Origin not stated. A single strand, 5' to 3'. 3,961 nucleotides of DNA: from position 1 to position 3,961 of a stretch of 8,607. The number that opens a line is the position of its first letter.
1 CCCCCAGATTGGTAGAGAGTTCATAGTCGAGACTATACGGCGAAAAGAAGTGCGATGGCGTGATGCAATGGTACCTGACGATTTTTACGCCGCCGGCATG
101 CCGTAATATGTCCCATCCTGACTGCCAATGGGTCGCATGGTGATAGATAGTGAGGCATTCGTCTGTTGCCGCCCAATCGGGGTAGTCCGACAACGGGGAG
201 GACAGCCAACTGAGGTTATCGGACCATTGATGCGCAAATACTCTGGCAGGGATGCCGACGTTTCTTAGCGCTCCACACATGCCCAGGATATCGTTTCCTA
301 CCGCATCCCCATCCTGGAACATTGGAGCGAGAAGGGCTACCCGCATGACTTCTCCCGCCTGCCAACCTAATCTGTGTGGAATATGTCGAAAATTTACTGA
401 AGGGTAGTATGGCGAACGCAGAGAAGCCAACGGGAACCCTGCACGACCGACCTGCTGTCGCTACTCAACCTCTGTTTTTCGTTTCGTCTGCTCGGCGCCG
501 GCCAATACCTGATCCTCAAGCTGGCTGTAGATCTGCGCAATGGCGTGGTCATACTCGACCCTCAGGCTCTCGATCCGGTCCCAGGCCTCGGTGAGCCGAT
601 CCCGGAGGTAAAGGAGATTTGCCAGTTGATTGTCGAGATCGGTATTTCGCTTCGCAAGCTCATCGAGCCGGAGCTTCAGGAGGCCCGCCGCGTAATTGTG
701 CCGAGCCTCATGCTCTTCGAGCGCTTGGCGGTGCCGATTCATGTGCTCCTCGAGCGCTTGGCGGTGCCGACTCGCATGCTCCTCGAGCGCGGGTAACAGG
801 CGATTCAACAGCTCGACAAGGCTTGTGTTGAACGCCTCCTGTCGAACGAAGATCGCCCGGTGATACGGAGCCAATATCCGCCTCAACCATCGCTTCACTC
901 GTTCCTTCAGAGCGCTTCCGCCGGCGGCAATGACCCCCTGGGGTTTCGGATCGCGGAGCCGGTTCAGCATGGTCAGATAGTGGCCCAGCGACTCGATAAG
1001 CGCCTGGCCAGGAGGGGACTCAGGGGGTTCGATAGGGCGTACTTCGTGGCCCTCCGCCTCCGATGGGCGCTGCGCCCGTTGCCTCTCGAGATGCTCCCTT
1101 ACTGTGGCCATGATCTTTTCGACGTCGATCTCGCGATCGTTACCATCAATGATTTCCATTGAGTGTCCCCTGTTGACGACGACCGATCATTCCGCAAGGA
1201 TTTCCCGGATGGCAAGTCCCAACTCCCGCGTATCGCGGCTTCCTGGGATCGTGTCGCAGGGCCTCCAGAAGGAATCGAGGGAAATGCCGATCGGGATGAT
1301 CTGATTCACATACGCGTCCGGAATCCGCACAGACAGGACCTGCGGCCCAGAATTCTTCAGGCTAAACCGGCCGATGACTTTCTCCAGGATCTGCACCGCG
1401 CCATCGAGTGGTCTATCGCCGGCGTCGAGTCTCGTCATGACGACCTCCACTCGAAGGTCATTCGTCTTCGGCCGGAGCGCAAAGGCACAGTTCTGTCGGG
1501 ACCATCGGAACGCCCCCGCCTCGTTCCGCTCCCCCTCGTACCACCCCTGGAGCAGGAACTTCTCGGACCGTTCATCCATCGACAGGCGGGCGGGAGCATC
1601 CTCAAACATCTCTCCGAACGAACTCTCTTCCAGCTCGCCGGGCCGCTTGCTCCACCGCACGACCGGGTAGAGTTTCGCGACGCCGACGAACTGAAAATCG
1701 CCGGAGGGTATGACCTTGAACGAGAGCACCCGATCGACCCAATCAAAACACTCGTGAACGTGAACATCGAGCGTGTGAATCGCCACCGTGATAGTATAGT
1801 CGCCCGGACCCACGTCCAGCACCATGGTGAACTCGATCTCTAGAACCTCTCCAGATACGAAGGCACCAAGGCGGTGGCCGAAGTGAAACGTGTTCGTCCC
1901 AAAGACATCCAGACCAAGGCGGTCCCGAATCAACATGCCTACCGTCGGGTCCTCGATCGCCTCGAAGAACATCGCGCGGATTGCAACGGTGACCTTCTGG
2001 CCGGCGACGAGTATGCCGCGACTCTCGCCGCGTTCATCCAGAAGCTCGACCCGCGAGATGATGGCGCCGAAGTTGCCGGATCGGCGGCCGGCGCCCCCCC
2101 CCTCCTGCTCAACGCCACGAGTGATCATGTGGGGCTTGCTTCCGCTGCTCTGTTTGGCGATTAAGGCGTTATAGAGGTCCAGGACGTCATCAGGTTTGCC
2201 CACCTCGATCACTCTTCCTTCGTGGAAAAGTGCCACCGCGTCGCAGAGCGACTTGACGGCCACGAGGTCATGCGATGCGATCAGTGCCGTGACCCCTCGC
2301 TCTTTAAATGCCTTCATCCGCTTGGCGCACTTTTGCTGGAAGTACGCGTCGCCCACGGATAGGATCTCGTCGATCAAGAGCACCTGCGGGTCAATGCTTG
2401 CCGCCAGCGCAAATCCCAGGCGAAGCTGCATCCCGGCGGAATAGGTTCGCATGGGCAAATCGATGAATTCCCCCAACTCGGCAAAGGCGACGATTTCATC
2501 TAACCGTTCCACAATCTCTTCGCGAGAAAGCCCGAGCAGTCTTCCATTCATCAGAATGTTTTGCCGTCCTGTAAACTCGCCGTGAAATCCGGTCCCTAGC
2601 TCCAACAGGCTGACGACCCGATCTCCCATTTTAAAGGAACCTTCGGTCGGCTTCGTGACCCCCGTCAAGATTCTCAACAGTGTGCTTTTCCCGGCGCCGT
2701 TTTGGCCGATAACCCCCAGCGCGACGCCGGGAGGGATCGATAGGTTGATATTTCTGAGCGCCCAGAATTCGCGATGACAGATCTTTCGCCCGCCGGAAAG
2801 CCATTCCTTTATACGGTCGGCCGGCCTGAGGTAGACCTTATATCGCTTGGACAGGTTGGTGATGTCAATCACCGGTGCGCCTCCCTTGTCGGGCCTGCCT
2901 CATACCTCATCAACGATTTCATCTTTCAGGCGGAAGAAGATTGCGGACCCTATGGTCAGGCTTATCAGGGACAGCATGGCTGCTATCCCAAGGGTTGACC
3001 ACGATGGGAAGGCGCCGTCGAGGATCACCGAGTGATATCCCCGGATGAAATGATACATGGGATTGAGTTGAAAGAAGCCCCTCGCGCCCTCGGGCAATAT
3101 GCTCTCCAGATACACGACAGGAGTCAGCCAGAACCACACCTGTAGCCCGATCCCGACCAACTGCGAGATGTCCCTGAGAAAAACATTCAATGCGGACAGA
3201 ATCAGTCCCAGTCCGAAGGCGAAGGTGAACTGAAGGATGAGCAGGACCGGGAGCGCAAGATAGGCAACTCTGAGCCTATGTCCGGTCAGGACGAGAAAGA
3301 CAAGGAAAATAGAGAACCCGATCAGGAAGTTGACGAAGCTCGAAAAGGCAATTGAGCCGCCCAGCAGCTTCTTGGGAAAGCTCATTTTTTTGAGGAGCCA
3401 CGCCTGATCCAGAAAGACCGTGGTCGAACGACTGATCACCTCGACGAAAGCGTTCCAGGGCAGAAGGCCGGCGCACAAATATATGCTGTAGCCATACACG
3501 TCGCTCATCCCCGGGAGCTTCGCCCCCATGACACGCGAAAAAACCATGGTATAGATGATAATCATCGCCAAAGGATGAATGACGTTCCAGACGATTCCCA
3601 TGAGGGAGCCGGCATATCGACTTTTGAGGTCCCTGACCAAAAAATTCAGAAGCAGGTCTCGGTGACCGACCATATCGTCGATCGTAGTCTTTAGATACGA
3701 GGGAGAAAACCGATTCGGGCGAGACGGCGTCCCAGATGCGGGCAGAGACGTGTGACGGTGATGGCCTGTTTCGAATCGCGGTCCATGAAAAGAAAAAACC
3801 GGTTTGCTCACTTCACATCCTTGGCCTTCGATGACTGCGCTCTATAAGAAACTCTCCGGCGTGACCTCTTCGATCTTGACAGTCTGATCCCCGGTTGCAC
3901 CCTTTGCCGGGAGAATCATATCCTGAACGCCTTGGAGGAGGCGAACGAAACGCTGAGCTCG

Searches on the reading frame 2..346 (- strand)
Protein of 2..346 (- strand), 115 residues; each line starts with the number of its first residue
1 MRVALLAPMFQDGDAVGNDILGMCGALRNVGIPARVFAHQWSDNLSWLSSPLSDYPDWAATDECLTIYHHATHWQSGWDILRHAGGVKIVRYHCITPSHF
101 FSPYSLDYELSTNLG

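Call 65: search_protein_families(library=pfam, proteins=[window:2-346:-], max_evalue=1)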
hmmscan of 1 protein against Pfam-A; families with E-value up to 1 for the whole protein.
window:2-346:- (115 aa): 1 family
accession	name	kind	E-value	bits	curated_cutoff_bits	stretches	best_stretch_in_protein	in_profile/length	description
PF01841.26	Transglut_core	-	0.092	13.5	23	1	23-53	61-85/108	Transglutaminase-like superfamily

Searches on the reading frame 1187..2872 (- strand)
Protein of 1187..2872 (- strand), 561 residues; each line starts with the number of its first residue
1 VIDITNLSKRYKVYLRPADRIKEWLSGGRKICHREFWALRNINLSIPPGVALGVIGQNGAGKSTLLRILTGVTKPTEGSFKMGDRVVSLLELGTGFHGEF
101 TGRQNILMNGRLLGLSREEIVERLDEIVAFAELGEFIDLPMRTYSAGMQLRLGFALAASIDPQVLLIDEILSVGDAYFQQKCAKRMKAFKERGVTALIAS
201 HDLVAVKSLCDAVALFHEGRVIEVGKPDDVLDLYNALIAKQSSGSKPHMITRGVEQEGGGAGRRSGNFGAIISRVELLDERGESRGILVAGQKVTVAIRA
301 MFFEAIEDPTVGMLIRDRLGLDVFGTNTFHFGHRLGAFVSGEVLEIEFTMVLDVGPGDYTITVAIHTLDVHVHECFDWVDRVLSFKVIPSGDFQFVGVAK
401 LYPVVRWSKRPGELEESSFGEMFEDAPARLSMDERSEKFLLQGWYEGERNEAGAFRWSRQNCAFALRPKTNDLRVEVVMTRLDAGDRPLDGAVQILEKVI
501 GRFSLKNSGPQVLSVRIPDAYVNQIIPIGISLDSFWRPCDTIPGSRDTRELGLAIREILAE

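Call 4: search_protein_families(library=pfam, proteins=[window:1187-2872:-], max_evalue=0.01)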
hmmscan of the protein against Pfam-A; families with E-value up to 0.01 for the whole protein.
window:1187-2872:- (561 aa): 3 families
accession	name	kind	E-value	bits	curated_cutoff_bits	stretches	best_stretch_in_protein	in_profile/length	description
PF14524.12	Wzt_C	-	1.1e-35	123.2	30.4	1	263-400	3-142/143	Wzt C-terminal domain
PF00005.33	ABC_tran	-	1.1e-18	68.5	25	1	39-170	1-135/137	ABC transporter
PF13304.12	AAA_21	-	1.2e-05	26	27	0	53-70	3-20/304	AAA domain, putative AbiEii toxin, Type IV TA system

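Call 5: search_protein_families(library=ncbifam, proteins=[window:1187-2872:-], max_evalue=0.01)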
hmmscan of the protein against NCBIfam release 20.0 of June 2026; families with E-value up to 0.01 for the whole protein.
window:1187-2872:- (561 aa): 183 families (the best 25 are shown)
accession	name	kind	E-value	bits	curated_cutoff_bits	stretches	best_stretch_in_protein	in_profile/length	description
NF010065.0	PRK13545.1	equivalog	5.2e-60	203.6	538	1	4-241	7-241/549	teichoic acids export protein ATP-binding subunit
NF010066.0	PRK13546.1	equivalog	4.1e-53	180.4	320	1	2-245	5-245/264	teichoic acids export ABC transporter ATP-binding subunit TagH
NF050108.1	galactan_ABC_ATP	equivalog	2.1e-52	177.8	400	1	38-235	44-241/244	galactan export ABC transporter ATP-binding subunit Wzt/RfbE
TIGR01188.1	drrA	subfamily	1.1e-35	123.5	312.45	1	35-230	5-211/302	daunorubicin resistance ABC transporter, ATP-binding protein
NF040933.2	ABC_arch_GlcV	equivalog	2e-29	102.6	450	2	104-239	102-238/357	glucose ABC transporter ATP-binding protein GlcV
TIGR03740.1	galliderm_ABC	subfamily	3.7e-26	92.2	309.75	1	37-228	14-209/223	lantibiotic protection ABC transporter ATP-binding subunit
TIGR01288.1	nodI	equivalog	7.7e-26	90.8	424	1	41-232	22-224/303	nodulation factor ABC transporter ATP-binding protein NodI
NF010060.0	PRK13537.1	equivalog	1.4e-25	89.8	521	1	40-232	32-235/314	nodulation factor ABC transporter ATP-binding protein NodI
NF010059.0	PRK13536.1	equivalog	1.8e-25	89.4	549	1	40-232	60-263/342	nodulation factor ABC transporter ATP-binding protein NodI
TIGR03873.1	F420-0_ABC_ATP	hypoth_equivalog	5.4e-25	88.1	372.4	2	114-232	108-226/256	putative F420-0 ABC transporter ATP-binding protein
NF033858.1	ABC2_perm_RbbA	equivalog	1.5e-24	86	1050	1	34-232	277-486/909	ribosome-associated ATPase/putative transporter RbbA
TIGR02314.1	ABC_MetN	equivalog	3.7e-24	85.4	499.7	2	104-241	101-239/343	methionine ABC transporter ATP-binding protein MetN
TIGR04521.1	ECF_ATPase_2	equivalog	4.5e-24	85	330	2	104-243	104-245/279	energy-coupling factor transporter ATPase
NF010068.0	PRK13548.1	equivalog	1.8e-22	79.7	261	1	39-232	21-232/261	heme ABC transporter ATP-binding protein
TIGR00968.1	3a0106s01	subfamily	2.2e-22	79.8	342.75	1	35-232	12-220/237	sulfate ABC transporter ATP-binding protein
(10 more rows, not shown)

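Call 17: find_encoding_contigs(protein=window:1187-2872:-, flank=10000, max_places=4)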
Protein window:1187-2872:- (561 aa): no gene with exactly this product is on record in the collection.

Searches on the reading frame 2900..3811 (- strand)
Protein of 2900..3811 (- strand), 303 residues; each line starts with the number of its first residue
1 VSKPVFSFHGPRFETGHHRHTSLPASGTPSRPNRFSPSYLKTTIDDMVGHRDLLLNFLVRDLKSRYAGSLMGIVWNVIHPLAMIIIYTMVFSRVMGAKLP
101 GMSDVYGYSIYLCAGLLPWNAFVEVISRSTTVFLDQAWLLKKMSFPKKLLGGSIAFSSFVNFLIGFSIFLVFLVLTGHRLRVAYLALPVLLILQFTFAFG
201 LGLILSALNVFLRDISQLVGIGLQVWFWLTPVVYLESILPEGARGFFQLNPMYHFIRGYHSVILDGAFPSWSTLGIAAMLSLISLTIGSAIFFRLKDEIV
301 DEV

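Call 4: search_protein_families(library=pfam, proteins=[window:2900-3811:-], max_evalue=0.01)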
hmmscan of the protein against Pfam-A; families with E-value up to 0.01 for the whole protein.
window:2900-3811:- (303 aa): 1 family
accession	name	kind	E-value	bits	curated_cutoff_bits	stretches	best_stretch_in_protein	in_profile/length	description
PF01061.29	ABC2_membrane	-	1e-18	68.1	26.9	1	58-263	7-210/211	ABC-2 type transporter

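Call 5: search_protein_families(library=ncbifam, proteins=[window:2900-3811:-], max_evalue=0.01)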
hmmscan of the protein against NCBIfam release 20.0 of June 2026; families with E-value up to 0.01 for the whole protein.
window:2900-3811:- (303 aa): 3 families
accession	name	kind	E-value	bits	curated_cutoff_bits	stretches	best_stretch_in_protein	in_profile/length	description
NF050109.1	galactan_ABC_perm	equivalog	1.8e-15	57.2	380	1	45-281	15-250/272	galactan export ABC transporter permease subunit Wzm/RfbD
NF050053.1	CapPschTportKpsM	equivalog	2e-12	47.6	300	1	54-261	5-215/257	capsule polysaccharide transporter KpsM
NF011723.0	PRK15176.1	equivalog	8.6e-05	22.4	297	1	51-270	18-242/264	Vi polysaccharide ABC transporter inner membrane protein VexB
